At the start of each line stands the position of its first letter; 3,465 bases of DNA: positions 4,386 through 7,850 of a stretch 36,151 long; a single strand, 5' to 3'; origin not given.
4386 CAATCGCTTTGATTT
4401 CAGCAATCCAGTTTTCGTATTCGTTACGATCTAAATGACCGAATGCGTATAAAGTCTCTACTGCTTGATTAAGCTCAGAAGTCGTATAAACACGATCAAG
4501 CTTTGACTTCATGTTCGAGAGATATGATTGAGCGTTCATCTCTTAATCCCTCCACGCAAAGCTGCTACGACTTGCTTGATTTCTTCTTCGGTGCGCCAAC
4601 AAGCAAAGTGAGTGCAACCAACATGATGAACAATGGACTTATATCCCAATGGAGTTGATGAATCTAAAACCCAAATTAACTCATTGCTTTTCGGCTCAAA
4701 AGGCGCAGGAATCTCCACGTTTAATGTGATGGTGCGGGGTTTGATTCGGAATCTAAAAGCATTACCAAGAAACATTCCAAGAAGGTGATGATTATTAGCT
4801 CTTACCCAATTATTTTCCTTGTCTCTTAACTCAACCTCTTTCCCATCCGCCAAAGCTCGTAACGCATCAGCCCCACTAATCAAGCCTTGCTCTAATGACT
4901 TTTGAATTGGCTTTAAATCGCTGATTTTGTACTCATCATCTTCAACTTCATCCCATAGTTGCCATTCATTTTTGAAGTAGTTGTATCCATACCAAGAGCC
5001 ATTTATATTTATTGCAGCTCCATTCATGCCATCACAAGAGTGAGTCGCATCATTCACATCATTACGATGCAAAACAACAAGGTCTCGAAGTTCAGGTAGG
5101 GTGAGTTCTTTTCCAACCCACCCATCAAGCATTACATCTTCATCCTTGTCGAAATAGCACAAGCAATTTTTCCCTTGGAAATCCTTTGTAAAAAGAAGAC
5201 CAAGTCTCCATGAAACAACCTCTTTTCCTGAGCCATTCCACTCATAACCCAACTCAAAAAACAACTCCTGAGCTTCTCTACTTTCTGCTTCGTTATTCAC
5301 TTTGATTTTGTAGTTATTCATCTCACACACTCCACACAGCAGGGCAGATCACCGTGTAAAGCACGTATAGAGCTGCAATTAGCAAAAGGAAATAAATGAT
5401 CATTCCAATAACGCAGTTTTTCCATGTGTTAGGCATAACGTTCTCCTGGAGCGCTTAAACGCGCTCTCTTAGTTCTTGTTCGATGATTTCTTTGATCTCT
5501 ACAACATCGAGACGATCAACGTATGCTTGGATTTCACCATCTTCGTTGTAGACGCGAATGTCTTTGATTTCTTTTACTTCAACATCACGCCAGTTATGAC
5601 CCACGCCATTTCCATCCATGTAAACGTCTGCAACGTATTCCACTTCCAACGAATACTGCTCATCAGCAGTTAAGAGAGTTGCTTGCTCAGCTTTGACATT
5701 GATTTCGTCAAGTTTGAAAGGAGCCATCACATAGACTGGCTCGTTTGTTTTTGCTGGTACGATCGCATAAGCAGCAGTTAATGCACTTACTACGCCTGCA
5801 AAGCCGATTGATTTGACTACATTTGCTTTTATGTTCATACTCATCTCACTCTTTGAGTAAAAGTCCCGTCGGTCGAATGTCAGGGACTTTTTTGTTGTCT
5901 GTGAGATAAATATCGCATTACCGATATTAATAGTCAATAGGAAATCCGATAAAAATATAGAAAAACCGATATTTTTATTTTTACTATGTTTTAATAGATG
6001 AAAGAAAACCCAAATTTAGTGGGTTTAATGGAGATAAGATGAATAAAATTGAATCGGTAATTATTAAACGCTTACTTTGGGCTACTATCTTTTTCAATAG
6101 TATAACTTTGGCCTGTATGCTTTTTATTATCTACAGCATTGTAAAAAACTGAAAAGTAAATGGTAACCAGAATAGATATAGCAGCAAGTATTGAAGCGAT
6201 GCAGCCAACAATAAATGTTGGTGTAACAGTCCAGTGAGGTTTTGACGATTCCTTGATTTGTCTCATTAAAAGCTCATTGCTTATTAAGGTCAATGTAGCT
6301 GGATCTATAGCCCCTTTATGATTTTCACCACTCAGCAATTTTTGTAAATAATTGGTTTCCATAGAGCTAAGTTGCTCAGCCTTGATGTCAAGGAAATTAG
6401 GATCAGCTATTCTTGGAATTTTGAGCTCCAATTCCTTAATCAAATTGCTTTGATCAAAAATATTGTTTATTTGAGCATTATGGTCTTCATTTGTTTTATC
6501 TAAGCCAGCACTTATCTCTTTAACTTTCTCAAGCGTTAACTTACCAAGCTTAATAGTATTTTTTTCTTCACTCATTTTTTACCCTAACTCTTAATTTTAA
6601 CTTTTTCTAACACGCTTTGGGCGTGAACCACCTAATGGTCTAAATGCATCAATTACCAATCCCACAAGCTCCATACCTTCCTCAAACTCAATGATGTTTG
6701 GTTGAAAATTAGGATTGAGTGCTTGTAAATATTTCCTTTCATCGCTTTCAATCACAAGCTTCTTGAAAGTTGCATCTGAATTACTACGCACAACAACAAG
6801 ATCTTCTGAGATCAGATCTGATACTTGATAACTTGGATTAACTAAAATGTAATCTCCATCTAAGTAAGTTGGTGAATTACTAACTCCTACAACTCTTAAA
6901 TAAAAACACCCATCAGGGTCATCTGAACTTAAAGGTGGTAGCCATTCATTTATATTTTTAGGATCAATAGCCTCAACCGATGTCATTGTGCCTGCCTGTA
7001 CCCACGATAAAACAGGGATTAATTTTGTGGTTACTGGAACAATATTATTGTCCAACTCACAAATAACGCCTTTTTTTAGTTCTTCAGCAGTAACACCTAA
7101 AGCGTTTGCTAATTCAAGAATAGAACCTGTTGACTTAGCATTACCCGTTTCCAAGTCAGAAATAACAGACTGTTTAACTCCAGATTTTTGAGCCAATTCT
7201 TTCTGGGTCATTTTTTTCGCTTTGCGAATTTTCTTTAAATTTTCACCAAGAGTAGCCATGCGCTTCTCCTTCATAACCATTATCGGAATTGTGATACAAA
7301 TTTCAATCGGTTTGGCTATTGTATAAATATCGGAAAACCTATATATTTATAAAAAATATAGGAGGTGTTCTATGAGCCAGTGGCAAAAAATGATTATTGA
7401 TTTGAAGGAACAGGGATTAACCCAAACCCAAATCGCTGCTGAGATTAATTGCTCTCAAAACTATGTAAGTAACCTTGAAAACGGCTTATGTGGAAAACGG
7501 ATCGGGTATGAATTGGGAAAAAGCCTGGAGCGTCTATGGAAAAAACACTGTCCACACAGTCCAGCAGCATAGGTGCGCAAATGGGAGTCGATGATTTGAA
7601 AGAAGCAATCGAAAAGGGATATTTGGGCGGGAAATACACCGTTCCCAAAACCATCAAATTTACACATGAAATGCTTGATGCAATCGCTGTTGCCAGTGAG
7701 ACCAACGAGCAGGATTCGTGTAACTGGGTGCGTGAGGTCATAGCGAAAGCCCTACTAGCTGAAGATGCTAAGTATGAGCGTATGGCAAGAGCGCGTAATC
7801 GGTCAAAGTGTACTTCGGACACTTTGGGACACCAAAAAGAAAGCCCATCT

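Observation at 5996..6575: Rex-position lysogeny gene: AT-rich tail-anchored membrane protein downstream of CI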

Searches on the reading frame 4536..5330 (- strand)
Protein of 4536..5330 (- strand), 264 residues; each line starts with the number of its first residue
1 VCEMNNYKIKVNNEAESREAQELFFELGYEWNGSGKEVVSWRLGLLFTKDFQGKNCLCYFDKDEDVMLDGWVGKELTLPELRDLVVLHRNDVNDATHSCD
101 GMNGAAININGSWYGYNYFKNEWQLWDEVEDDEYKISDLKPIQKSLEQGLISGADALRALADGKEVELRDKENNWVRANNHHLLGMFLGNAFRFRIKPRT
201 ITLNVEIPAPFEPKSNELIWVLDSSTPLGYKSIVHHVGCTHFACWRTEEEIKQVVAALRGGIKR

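Call 4: search_protein_families(library=pfam, proteins=[window:4536-5330:-], max_evalue=1)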
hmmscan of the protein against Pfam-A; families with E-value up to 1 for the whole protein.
window:4536-5330:- (264 aa): 0 families

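Call 5: search_protein_families(library=phrogs, proteins=[window:4536-5330:-], max_evalue=1)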
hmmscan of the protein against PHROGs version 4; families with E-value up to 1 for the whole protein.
window:4536-5330:- (264 aa): 4 families
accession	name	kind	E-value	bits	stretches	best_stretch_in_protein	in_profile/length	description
phrog_7617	-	unknown function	5.3e-65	220.3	1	4-260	1-251/256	-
phrog_17589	-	unknown function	1.5e-06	29.5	1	4-48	1-45/100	-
phrog_19948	-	unknown function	0.00041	21.3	1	147-207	11-79/86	-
phrog_2438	-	unknown function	0.35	11.1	1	150-214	4-70/326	-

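Call 6: search_protein_families(library=padloc, proteins=[window:4536-5330:-], max_evalue=1)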
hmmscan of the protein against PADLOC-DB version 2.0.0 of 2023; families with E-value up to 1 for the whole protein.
window:4536-5330:- (264 aa): 0 families

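Call 7: search_protein_families(library=ncbifam, proteins=[window:4536-5330:-], max_evalue=1)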
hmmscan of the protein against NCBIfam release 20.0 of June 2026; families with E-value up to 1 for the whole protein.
window:4536-5330:- (264 aa): 0 families
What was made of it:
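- On Known superinfection-exclusion proteins (SieA, SieB, Imm) and holins: No such family in calls 4, 5, 6, 7.
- Checked: No named family matches (calls 4, 6, 7).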

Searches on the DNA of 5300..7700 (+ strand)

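Call 9: search_dna_similar(query=window:5400-7600:+, collection=phages, mode=near, max_rows=20)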
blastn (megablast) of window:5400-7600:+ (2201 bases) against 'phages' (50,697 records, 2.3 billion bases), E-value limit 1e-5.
Records with a match: 11; places in all: 11; records where one place covers at least 80% of the query: 0.
Best place of each record, by identity: 90-95% 8; 80-90% 2; 60-80% 1.
By first word of the organism name: Acinetobacter 10; Alcaligenes 1.
By host as written in the record: Acinetobacter baumannii 4; Acinetobacter baumannii A118 2; Acinetobacter baumannii 090888 1; Acinetobacter baumannii Ab11510 1; Alcaligenes faecalis 1; Acinetobacter baumannii Ab105 1; Acinetobacter baumannii Ab404_GEIH-2010 1.
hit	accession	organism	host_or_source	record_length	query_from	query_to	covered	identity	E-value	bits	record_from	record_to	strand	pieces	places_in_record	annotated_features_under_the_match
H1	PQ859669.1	Acinetobacter phage phi1_092021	Acinetobacter baumannii 090888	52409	1187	1965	35%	81.0%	5e-174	617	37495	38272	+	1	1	transcriptional repressor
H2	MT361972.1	Acinetobacter phage Ab11510-phi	Acinetobacter baumannii Ab11510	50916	1187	1965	35%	80.0%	1e-160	573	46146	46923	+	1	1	C2: repressor protein C2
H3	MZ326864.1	Alcaligenes phage Piluca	Alcaligenes faecalis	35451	35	511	22%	74.9%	2e-48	200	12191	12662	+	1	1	hypothetical protein (x2) | ribosome_binding_site (x2)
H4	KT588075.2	Acinetobacter phage Ab105-2phi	Acinetobacter baumannii Ab105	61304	488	579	4%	90.2%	6e-24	119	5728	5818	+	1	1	none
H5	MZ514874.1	Acinetobacter phage Ab105-2phideltaCI404ad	Acinetobacter baumannii Ab404_GEIH-2010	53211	488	579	4%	90.2%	6e-24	119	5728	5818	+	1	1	none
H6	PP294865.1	Acinetobacter phage vB_AbaS_Gln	Acinetobacter baumannii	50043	488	579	4%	90.2%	6e-24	119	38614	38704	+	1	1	none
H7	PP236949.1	Acinetobacter phage vB_AbaS_SA1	Acinetobacter baumannii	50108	488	579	4%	90.2%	6e-24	119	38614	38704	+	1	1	none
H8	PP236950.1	Acinetobacter phage vB_AbaS_Ftm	Acinetobacter baumannii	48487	488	579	4%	90.2%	6e-24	119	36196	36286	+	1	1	none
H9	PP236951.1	Acinetobacter phage vB_AbaS_Eva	Acinetobacter baumannii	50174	488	579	4%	90.2%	6e-24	119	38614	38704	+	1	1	none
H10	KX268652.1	Acinetobacter phage vB_AbaS_TRS1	Acinetobacter baumannii A118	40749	435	508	3%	92.0%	2e-19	104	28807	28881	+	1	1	hypothetical protein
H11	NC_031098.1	Acinetobacter phage vB_AbaS_TRS1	Acinetobacter baumannii A118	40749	435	508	3%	92.0%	2e-19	104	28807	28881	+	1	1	hypothetical protein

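Call 51: search_rna_families(source=window, start=5300, end=7700, threshold=evalue, max_evalue=1)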
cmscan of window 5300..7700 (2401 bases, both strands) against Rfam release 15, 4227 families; matches with E-value up to 1: 0.
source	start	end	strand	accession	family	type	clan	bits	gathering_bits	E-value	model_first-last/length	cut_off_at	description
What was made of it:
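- On Type I toxin-antitoxin: No separate sRNA promoter or Rfam family found (call 51).
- Tried and rejected: Known RNA families in 5300-7700: none (call 51).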

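Call 56: get_annotated_region(hit=H1, flank=2500)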
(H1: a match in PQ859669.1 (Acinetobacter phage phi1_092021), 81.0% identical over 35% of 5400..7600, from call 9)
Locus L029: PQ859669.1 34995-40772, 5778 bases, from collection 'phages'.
description: Acinetobacter phage phi1_092021, complete genome.
organism: Acinetobacter phage phi1_092021 (NCBI taxid 3391703)
taxonomy: Viruses
host: Acinetobacter baumannii 090888; source: sewage; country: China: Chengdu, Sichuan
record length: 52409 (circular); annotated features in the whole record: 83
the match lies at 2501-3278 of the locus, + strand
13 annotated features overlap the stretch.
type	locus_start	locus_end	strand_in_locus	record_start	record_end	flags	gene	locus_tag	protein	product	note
CDS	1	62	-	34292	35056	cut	-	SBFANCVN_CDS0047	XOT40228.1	DNA binding protein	DNA, RNA and nucleotide metabolism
CDS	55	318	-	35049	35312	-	-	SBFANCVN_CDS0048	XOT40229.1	hypothetical protein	-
CDS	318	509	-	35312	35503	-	-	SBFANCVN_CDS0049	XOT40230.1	hypothetical protein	-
CDS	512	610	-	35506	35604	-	-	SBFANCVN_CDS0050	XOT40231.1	hypothetical protein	-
CDS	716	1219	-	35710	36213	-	-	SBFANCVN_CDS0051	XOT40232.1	hypothetical protein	-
CDS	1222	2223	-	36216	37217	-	-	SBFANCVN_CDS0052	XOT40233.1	DefenseFinder protein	moron, auxiliary metabolic gene and host takeover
CDS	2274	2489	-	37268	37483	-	-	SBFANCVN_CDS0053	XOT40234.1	hypothetical protein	-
CDS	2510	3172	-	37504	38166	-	-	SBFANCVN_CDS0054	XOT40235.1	transcriptional repressor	transcription regulation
CDS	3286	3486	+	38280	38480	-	-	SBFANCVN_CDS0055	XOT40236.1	transcriptional regulator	transcription regulation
CDS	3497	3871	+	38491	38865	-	-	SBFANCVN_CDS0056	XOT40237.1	CII-like regulator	transcription regulation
CDS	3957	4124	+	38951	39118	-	-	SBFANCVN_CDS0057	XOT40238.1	hypothetical protein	-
CDS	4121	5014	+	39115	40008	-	-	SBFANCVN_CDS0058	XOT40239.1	replication initiation protein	DNA, RNA and nucleotide metabolism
CDS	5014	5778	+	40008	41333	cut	-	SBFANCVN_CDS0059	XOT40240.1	DnaB-like replicative helicase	DNA, RNA and nucleotide metabolism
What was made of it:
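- Phage phi1_092021 has a cI 81% identical in DNA but lacks the cassette (calls 9, 56).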

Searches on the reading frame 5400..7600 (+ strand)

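Call 59: search_protein_families(library=padloc, proteins=[L029:1222-2223:-, L029:716-1219:-, L029:2274-2489:-], max_evalue=0.01)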
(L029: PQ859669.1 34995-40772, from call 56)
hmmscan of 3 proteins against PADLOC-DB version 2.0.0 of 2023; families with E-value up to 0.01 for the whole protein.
L029:1222-2223:- (333 aa): 0 families

L029:716-1219:- (167 aa): 1 family
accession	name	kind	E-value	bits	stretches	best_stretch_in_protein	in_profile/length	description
PDLC00715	Effector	-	0.0014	15.9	0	8-43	23-58/315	4TM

L029:2274-2489:- (71 aa): 0 families

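Call 60: search_protein_families(library=pfam, proteins=[L029:1222-2223:-, L029:716-1219:-], max_evalue=0.001)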
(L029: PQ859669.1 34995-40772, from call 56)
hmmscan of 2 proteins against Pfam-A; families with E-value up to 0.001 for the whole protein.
L029:1222-2223:- (333 aa): 1 family
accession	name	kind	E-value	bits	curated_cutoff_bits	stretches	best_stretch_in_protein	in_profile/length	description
PF20579.4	LapA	-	0.00075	20.3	27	1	252-321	4-72/99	LapA domain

L029:716-1219:- (167 aa): 0 families

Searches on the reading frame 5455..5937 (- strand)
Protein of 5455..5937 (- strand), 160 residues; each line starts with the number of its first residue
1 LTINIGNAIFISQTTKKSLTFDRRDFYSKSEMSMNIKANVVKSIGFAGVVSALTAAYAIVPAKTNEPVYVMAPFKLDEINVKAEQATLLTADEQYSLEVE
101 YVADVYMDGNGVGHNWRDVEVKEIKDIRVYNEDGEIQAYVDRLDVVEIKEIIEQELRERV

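Call 4: search_protein_families(library=pfam, proteins=[window:5455-5937:-], max_evalue=1)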
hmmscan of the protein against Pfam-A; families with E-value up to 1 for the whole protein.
window:5455-5937:- (160 aa): 0 families

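Call 5: search_protein_families(library=phrogs, proteins=[window:5455-5937:-], max_evalue=1)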
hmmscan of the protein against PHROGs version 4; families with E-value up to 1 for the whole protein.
window:5455-5937:- (160 aa): 3 families
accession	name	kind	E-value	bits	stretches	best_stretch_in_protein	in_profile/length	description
phrog_9193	-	unknown function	7.7e-37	126.8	1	34-160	1-125/125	-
phrog_22393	-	unknown function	5.6e-08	33.8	1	66-156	95-186/195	-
phrog_22239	-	unknown function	0.068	13.8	1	32-94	15-76/239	-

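Call 6: search_protein_families(library=padloc, proteins=[window:5455-5937:-], max_evalue=1)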
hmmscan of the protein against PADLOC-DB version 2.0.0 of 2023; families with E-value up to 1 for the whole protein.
window:5455-5937:- (160 aa): 2 families
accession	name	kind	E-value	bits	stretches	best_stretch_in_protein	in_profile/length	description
PDLC01529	Cas10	-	0.0024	15.3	1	93-126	189-218/370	CAS-III; effector_LS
PDLC00919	Cas10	-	0.017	12.3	1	96-126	213-242/414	Cas10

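Call 7: search_protein_families(library=ncbifam, proteins=[window:5455-5937:-], max_evalue=1)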
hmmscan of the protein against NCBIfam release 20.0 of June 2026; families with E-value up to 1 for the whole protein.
window:5455-5937:- (160 aa): 0 families

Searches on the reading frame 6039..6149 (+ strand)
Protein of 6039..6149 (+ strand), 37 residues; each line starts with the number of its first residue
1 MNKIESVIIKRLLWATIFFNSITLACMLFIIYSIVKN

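Call 49: search_protein_families(library=pfam, proteins=[window:6039-6149:+], max_evalue=10)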
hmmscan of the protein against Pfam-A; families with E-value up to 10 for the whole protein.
seq(37 aa): 0 families

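Call 50: list_cluster_members(proteins=[window:6039-6149:+, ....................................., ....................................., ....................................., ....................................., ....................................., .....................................])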
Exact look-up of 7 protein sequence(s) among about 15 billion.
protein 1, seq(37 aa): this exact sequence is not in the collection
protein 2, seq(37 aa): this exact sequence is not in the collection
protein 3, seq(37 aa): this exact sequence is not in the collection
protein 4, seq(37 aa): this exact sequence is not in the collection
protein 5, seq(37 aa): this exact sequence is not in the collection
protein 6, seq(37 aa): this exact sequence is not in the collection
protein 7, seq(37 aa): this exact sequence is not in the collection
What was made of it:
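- Tried and rejected: Exact look-up found it never annotated (call 50).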

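Call 75: search_protein_families(library=phrogs, proteins=[window:6039-6149:+], max_evalue=1)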
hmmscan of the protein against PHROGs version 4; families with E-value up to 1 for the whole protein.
seq(37 aa): 1 family
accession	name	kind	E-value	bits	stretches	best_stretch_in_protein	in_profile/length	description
phrog_21491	-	unknown function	0.18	12.9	1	10-34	13-35/76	-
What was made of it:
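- On Type I toxin-antitoxin: No Pfam or PHROG family for five peptide variants (calls 49, 75).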
